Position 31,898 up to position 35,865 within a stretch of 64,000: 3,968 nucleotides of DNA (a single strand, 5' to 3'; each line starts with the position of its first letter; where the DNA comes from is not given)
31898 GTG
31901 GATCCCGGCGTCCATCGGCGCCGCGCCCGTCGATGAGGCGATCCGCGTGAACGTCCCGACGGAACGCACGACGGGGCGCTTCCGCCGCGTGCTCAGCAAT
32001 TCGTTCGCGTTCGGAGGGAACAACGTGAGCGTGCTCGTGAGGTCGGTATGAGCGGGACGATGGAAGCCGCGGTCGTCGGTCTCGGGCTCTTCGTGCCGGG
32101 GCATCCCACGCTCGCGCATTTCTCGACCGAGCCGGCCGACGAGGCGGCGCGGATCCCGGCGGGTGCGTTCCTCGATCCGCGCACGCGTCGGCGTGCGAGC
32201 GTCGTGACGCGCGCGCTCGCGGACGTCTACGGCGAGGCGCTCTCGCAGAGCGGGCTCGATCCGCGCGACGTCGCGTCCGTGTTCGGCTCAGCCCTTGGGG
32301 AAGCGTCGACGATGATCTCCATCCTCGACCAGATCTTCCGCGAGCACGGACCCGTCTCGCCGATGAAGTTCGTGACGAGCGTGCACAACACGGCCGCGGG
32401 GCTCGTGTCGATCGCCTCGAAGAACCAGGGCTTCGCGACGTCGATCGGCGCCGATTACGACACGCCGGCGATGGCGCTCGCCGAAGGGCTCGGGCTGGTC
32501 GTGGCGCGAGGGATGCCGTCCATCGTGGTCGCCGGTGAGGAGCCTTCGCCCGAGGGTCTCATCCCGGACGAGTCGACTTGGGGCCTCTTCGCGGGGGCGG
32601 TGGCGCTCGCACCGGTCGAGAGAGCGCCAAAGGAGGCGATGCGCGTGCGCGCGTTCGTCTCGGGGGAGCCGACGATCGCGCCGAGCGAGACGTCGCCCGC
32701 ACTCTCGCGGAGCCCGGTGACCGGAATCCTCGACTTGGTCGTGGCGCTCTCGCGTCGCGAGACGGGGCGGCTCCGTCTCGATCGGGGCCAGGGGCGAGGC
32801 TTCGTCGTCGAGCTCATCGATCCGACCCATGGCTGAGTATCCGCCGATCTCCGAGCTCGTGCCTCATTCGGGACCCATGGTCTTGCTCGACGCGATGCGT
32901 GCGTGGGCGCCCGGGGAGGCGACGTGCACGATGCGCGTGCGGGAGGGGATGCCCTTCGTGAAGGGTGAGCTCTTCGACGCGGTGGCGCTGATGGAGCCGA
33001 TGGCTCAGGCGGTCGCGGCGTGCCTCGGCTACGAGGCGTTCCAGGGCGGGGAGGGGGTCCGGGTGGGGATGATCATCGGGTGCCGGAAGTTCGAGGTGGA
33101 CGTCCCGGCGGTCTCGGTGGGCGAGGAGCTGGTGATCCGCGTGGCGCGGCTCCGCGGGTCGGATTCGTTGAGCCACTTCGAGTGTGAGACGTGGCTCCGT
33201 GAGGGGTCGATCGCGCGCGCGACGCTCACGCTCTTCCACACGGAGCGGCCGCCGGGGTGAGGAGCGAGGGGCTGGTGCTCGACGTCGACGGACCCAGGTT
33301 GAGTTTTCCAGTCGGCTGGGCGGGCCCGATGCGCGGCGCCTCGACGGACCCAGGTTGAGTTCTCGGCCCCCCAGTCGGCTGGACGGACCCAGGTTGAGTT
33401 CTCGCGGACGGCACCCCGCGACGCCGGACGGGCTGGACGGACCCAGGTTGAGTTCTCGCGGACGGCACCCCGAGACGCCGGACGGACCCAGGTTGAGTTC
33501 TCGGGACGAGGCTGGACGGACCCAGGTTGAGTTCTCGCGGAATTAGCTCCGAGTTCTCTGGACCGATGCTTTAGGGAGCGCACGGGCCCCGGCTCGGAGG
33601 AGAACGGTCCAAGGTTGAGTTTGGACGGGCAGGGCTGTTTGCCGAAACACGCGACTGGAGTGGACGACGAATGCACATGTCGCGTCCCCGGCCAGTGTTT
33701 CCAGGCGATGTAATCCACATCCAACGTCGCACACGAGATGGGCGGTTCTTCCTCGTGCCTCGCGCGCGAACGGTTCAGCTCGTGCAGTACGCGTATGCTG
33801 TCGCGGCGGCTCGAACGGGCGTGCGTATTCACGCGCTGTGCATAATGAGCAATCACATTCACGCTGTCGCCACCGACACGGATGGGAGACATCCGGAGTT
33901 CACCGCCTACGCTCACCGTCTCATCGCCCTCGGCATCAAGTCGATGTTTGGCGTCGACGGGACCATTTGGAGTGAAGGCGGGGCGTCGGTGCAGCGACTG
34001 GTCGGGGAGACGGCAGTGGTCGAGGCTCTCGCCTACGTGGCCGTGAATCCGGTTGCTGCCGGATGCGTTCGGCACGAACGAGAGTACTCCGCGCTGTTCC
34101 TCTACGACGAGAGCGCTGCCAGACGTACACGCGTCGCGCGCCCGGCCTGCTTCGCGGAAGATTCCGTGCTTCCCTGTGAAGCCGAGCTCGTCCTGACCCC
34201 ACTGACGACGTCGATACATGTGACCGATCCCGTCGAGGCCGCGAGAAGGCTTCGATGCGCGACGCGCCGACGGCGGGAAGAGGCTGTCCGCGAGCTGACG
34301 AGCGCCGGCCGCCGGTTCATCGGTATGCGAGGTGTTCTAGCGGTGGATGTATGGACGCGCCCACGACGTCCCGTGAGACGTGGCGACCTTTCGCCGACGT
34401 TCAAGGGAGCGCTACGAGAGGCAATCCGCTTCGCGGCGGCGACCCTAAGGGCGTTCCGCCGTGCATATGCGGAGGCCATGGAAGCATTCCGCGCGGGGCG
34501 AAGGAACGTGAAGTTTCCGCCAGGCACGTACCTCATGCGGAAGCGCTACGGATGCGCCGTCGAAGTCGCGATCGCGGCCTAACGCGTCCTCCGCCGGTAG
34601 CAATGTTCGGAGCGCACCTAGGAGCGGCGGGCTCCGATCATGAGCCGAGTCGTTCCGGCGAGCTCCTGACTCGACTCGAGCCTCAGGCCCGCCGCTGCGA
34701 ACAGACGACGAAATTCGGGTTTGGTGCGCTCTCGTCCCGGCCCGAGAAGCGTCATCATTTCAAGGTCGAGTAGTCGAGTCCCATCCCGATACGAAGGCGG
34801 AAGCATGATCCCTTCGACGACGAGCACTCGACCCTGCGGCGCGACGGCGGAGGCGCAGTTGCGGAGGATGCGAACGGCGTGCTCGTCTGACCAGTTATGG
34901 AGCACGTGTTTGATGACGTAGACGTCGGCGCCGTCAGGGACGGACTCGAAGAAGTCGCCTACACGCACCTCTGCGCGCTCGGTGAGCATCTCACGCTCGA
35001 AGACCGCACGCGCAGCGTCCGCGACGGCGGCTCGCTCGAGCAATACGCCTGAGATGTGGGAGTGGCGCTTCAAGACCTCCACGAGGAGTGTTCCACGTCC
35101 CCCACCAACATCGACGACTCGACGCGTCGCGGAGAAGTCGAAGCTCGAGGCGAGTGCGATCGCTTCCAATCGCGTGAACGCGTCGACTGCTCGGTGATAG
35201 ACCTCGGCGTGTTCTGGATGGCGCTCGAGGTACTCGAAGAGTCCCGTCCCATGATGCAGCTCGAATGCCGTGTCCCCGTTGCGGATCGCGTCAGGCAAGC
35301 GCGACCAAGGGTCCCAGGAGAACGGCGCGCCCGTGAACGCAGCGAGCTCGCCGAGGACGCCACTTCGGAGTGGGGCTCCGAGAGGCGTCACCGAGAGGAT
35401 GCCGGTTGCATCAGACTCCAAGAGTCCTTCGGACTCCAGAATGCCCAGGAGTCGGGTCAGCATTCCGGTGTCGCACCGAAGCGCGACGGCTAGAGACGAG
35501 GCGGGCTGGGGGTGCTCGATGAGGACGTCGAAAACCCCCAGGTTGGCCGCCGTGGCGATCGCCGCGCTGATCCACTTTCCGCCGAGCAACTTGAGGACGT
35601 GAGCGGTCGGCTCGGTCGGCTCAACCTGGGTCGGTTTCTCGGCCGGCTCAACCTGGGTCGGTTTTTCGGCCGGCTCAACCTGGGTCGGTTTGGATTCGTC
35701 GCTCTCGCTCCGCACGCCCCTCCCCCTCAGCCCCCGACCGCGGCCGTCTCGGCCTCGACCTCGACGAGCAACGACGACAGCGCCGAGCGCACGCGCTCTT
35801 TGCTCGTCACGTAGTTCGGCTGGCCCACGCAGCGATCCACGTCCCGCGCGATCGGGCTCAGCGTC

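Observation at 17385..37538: ~20 kb aryl-polyene-type cluster with an unusual enzyme complement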

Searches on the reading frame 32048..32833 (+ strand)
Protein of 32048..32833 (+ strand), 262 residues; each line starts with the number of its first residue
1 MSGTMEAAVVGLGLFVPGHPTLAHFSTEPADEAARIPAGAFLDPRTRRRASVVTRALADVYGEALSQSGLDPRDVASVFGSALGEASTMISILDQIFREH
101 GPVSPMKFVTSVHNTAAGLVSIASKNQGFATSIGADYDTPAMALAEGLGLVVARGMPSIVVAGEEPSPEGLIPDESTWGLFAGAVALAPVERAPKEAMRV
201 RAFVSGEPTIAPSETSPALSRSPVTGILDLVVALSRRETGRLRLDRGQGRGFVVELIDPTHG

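Call 8: search_protein_families(library=pfam, proteins=[window:32048-32833:+], max_evalue=0.01)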
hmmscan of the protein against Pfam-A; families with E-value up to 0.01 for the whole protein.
window:32048-32833:+ (262 aa): 3 families
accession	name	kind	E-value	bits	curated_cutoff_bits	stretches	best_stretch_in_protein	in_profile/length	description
PF13723.12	Ketoacyl-synt_2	-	1.4e-23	84.1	25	1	33-177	13-152/223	Beta-ketoacyl synthase, N-terminal domain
PF00109.32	ketoacyl-synt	-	9.6e-05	22.5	20.8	1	43-135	79-172/252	Beta-ketoacyl synthase, N-terminal domain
PF01869.26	BcrAD_BadFG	-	0.0078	16.2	31.5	1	49-126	36-106/271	BadF/BadG/BcrA/BcrD ATPase family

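Call 11: search_protein_families(library=ncbifam, proteins=[window:32048-32833:+], max_evalue=0.001)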
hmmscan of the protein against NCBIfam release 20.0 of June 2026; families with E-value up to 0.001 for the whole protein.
window:32048-32833:+ (262 aa): 3 families
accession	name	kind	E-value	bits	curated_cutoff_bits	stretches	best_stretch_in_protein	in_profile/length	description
TIGR03150.1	fabF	equivalog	5.2e-06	25.4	493.75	1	36-199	54-218/407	beta-ketoacyl-ACP synthase II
NF058659.1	cispenta_AmcG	equivalog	7.2e-05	22.5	80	1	35-130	17-106/157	cispentacin moiety biosynthesis protein AmcG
NF005589.0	PRK07314.1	subfamily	7.8e-05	21.6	387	1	30-198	51-220/413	beta-ketoacyl-ACP synthase II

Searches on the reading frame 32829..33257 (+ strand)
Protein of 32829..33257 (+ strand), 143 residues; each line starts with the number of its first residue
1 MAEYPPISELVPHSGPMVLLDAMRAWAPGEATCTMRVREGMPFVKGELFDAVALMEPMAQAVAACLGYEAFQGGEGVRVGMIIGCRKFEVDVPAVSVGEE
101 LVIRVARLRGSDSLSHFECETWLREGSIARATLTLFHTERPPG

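Call 8: search_protein_families(library=pfam, proteins=[window:32829-33257:+], max_evalue=0.01)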
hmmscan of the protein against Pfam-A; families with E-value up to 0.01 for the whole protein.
window:32829-33257:+ (143 aa): 1 family
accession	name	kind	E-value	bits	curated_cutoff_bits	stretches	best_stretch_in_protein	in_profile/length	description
PF22817.2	ApeP-like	-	3.1e-11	43.5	27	1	1-137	1-141/158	ApeP dehydratase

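Call 11: search_protein_families(library=ncbifam, proteins=[window:32829-33257:+], max_evalue=0.001)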
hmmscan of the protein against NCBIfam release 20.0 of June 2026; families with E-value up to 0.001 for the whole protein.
window:32829-33257:+ (143 aa): 2 families
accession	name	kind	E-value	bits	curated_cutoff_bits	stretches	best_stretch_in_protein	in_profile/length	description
NF000582.1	PRK00006.1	equivalog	4.9e-06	26.5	113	1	7-135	5-135/137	3-hydroxyacyl-ACP dehydratase FabZ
TIGR01750.1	fabZ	equivalog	0.00095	19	155.15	0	7-134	6-138/141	3-hydroxyacyl-ACP dehydratase FabZ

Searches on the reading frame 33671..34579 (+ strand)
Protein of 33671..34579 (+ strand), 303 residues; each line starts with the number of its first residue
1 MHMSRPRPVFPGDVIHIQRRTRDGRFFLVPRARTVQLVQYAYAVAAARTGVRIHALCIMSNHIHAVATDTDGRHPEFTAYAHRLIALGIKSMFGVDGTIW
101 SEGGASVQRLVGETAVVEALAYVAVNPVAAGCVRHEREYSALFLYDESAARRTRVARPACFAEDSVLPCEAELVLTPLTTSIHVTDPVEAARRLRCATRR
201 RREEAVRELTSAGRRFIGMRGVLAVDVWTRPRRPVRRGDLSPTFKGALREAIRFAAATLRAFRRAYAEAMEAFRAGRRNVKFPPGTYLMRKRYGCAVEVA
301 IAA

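Call 8: search_protein_families(library=pfam, proteins=[window:33671-34579:+], max_evalue=0.01)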
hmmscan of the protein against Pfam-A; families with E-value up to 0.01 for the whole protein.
window:33671-34579:+ (303 aa): 0 families

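Call 11: search_protein_families(library=ncbifam, proteins=[window:33671-34579:+], max_evalue=0.001)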
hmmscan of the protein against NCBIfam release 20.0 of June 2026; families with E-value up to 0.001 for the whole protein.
window:33671-34579:+ (303 aa): 1 family
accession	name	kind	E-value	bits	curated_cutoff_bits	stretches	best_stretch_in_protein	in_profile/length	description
NF047646.1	REP_Tyr_transpos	equivalog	1.2e-08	35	80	1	32-139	28-143/146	REP-associated tyrosine transposase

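Call 53: search_protein_families(library=pfam, proteins=[window:33671-34579:+], max_evalue=0.1)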
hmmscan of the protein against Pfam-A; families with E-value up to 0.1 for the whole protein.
window:33671-34579:+ (303 aa): 0 families

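Call 65: search_solved_structures(query=window:33671-34579:+, max_evalue=1, show_alignments=2)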
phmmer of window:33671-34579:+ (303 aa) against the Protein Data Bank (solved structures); distinct sequences matched with E-value up to 1: 4.
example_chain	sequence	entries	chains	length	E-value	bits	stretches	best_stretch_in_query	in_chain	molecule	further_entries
5w3e_G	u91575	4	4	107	0.13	14.8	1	39-98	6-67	C5 antibody variable light domain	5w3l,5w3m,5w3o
8wz5_L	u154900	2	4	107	0.46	13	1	36-98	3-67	5B11 Fab Light Chain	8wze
8wz3_F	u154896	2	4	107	0.78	12.2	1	36-98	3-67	5B11 Fab Light Chain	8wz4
5wkr_A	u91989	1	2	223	0.82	12.2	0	237-288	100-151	Engineered Chalcone Isomerase ancCC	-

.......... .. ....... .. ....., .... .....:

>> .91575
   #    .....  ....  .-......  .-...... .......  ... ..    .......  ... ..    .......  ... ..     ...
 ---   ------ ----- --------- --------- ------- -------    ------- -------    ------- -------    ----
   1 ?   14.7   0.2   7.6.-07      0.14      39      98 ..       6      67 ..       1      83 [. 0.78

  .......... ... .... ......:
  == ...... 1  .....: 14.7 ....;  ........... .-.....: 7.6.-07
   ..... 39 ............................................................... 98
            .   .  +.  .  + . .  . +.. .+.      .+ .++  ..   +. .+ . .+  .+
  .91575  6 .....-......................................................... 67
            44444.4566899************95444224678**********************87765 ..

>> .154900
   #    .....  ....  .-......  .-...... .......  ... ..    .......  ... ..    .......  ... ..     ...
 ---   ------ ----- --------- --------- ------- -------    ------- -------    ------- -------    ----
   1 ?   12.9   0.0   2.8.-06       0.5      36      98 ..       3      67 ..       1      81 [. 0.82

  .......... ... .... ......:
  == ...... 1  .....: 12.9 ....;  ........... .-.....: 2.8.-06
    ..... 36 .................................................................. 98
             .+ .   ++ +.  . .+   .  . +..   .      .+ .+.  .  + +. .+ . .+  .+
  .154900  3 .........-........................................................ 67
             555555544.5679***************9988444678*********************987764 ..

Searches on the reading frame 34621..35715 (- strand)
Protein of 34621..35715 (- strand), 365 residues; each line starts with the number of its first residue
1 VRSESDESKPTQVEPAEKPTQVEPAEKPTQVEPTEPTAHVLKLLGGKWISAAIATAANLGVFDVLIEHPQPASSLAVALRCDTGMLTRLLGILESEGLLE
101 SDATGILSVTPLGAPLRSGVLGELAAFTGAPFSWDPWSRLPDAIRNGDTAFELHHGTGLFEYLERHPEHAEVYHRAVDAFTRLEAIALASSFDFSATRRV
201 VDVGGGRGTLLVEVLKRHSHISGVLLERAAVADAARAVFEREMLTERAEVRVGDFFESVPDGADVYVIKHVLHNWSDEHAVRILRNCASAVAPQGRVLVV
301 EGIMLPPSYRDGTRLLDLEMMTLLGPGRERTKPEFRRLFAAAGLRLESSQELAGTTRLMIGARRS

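Call 8: search_protein_families(library=pfam, proteins=[window:34621-35715:-], max_evalue=0.01)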
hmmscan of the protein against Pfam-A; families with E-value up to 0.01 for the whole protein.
window:34621-35715:- (365 aa): 9 families
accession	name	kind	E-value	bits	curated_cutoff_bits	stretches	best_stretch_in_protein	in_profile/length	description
PF00891.24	Methyltransf_2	-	1.3e-41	142.8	22.3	1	137-344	1-209/210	O-methyltransferase domain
PF08100.18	Dimerisation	-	2.7e-11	43.6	25.6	1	35-105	4-76/93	O-methyltransferase dimerisation domain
PF08242.18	Methyltransf_12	-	4.1e-08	34.3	30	1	201-297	1-98/98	Methyltransferase domain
PF13649.12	Methyltransf_25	-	2.7e-07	31.6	27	1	200-295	1-97/97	Methyltransferase domain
PF05175.20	MTS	-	3.4e-06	27.2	23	1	187-301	22-140/170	Methyltransferase small domain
PF13489.12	Methyltransf_23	-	7.8e-06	26.2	27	1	193-348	19-163/164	Methyltransferase domain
PF08241.18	Methyltransf_11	-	8.3e-06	26.8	21.2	1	201-298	1-94/95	Methyltransferase domain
PF13847.12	Methyltransf_31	-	0.00035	20.7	27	1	198-301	5-111/145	Methyltransferase domain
PF05891.18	Methyltransf_PK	-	0.0029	17.6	27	1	192-351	51-201/218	AdoMet dependent proline di-methyltransferase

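Call 11: search_protein_families(library=ncbifam, proteins=[window:34621-35715:-], max_evalue=0.001)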
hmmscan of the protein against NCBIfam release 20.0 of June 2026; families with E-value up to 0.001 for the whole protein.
window:34621-35715:- (365 aa): 7 families
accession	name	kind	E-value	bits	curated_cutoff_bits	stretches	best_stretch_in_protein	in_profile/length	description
NF043040.1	corrin_prot_MT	hypoth_equivalog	1.2e-07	31.4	180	1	163-303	8-151/216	corrinoid protein-associated methyltransferase CpaM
NF050150.1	RiPP_MTase_ApyS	equivalog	6.2e-07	28.9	400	0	180-255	125-201/323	RiPP biosynthesis methyltransferase ApyS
TIGR04543.1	ketoArg_3Met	equivalog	4.1e-06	26.1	425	0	196-301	149-262/336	2-ketoarginine methyltransferase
TIGR02716.1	C20_methyl_CrtF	equivalog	8.8e-06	25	276.1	1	193-305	146-258/306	bacteriochlorophyllide d C-20 methyltransferase BchU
NF011529.0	PRK14968.1-3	equivalog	0.0002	20.9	162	1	168-267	12-103/198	putative methyltransferase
TIGR02469.1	CbiT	equivalog_domain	0.00078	19.7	78.3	0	193-299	16-120/124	precorrin-6Y C5,15-methyltransferase (decarboxylating) subunit CbiT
NF053543.1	FlxJ_fam_MTase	equivalog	0.00099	18.1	560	0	187-303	169-287/352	FlxJ family methyltransferase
